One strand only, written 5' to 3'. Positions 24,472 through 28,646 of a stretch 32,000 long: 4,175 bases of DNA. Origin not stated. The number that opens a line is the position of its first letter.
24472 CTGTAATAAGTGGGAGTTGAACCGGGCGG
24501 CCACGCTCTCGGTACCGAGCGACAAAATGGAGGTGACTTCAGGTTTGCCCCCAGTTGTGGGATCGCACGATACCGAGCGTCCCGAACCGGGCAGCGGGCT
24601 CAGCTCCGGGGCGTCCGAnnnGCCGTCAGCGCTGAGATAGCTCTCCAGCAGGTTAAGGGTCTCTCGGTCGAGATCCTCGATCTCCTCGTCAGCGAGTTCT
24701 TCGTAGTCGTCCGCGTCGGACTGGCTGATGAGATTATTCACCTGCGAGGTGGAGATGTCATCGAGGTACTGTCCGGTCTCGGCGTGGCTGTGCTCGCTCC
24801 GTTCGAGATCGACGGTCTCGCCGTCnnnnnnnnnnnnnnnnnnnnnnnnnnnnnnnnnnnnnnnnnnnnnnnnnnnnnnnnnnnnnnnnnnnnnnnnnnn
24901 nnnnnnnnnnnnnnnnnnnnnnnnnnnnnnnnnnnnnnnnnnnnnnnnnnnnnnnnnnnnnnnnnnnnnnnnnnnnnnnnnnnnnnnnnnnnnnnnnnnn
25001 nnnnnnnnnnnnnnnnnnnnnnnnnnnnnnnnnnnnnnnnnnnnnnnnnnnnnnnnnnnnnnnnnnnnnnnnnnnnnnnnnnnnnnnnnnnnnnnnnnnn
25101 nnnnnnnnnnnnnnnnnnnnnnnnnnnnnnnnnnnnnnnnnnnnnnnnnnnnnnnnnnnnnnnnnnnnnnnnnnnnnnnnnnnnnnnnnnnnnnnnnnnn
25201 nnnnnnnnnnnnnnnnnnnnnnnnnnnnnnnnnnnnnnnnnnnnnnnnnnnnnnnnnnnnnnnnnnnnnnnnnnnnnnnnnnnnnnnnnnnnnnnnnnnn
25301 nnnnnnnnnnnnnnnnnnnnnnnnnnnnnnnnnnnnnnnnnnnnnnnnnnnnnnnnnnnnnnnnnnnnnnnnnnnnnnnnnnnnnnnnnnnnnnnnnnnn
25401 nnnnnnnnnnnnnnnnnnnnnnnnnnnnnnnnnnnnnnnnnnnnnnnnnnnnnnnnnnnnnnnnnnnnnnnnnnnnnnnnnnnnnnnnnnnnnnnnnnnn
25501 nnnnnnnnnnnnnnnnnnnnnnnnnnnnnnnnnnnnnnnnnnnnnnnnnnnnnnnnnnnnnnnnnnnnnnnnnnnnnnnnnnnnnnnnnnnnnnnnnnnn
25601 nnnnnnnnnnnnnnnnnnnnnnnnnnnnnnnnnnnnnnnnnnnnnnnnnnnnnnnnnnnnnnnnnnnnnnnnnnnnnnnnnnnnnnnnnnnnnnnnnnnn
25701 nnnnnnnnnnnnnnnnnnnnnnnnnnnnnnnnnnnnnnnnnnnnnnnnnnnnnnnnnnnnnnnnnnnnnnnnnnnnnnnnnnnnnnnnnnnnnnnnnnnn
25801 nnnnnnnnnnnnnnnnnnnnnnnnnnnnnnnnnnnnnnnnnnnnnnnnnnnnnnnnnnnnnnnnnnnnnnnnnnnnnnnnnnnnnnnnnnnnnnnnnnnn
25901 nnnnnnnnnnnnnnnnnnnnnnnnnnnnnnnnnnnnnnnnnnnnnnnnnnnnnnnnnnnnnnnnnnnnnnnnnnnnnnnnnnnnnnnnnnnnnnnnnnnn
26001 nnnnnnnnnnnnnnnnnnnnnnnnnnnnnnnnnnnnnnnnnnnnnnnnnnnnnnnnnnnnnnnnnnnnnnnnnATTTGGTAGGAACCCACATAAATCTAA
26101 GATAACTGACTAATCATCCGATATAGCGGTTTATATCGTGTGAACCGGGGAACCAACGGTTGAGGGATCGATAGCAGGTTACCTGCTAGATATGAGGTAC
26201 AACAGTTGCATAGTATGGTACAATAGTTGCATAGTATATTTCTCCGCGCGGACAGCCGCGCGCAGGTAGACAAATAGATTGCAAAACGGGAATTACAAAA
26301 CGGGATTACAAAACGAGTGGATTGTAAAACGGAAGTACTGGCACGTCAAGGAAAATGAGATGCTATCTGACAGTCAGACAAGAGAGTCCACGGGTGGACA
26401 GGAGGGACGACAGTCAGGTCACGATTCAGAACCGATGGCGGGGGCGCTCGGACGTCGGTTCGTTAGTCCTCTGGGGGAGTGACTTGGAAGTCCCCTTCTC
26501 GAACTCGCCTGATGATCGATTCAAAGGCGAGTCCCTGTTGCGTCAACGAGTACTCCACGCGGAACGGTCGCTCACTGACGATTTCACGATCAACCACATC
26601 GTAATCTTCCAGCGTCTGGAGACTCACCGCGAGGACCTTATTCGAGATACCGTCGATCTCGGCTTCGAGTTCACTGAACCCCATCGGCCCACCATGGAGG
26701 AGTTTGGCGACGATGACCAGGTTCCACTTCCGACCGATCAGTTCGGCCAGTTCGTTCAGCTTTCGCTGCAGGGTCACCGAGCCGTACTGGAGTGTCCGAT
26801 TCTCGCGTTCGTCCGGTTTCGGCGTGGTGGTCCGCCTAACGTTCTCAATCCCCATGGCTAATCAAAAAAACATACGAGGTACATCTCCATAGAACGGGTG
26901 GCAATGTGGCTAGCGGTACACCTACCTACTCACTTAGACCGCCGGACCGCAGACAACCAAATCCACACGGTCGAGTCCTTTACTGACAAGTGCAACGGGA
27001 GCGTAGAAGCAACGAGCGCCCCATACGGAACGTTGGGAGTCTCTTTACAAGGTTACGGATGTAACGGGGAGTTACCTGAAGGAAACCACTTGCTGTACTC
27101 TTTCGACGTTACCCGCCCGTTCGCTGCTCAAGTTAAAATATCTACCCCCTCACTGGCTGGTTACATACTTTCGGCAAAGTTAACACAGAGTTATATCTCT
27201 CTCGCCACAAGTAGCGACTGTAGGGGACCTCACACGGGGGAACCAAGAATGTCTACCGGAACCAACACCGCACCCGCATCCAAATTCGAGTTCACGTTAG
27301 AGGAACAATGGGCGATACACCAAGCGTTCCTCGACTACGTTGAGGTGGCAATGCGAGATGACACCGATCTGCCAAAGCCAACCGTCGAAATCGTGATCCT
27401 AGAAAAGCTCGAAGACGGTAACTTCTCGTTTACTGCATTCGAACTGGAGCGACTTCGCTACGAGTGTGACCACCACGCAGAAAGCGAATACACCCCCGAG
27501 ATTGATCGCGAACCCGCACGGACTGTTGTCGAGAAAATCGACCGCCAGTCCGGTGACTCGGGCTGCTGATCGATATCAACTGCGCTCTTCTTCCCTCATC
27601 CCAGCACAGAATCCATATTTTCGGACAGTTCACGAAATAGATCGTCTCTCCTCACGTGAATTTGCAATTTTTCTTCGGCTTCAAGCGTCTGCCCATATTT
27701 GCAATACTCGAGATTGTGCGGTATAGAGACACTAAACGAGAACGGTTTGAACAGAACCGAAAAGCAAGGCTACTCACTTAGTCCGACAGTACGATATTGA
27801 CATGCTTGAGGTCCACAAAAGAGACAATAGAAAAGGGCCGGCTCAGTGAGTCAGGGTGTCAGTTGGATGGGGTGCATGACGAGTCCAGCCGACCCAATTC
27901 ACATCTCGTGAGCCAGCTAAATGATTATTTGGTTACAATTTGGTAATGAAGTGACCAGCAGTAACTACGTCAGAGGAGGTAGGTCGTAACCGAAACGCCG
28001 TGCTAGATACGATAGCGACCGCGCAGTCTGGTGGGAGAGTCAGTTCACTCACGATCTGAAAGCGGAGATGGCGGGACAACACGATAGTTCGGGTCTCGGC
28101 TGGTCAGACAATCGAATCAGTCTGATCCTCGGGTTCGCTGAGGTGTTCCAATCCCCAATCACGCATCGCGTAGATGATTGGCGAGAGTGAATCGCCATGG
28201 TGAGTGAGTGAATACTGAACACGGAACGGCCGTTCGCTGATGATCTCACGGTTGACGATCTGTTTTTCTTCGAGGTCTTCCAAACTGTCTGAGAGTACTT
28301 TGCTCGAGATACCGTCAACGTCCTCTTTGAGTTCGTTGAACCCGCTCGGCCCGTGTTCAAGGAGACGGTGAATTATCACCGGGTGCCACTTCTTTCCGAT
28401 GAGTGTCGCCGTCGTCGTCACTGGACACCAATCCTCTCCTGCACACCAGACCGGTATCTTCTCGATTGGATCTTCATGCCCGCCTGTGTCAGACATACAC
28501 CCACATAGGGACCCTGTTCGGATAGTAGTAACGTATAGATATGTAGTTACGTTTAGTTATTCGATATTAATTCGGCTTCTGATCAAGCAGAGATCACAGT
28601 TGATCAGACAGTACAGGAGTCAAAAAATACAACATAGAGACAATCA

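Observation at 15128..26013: Cluster of signal-peptide-bearing hyper-acidic strand-turn repeat proteins that I cannot place in any named family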

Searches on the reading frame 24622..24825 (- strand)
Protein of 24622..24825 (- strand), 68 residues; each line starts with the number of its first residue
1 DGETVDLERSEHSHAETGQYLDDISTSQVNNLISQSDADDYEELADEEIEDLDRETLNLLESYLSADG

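Call 69: search_protein_families(library=pfam, proteins=[window:24622-24825:-], max_evalue=5)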
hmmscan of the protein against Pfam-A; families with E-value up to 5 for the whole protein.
seq(68 aa): 2 families
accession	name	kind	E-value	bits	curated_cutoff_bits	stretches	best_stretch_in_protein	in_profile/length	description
PF17075.10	RRT14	-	0.044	14.3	27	1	11-60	100-147/196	Regular of rDNA transcription protein 14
PF12247.13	MKT1_N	-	0.17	12.7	27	1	21-65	30-76/90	Temperature dependent protein affecting M2 dsRNA replication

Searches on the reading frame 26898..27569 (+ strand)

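Call 12: search_protein_families(library=pfam, proteins=[window:26898-27569:+], max_evalue=0.01)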
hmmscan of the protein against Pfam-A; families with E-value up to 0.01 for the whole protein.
window:26898-27569:+ (223 aa): 1 family
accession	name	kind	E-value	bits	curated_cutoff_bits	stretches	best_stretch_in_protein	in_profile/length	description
PF25251.1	DUF7853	-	2.6e-13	50.9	27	1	133-215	4-81/81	Family of unknown function (DUF7853)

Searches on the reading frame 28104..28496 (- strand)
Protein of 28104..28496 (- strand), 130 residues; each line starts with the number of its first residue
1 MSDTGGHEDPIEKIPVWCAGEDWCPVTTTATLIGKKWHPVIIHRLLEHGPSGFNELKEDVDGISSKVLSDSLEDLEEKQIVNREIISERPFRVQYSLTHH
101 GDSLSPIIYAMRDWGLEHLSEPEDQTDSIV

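Call 12: search_protein_families(library=pfam, proteins=[window:28104-28496:-], max_evalue=0.01)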
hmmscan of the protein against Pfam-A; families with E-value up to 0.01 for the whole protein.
window:28104-28496:- (130 aa): 1 family
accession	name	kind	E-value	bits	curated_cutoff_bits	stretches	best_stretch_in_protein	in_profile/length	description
PF01638.23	HxlR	-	3.1e-25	88.3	20.8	1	32-121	1-89/91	HxlR-like helix-turn-helix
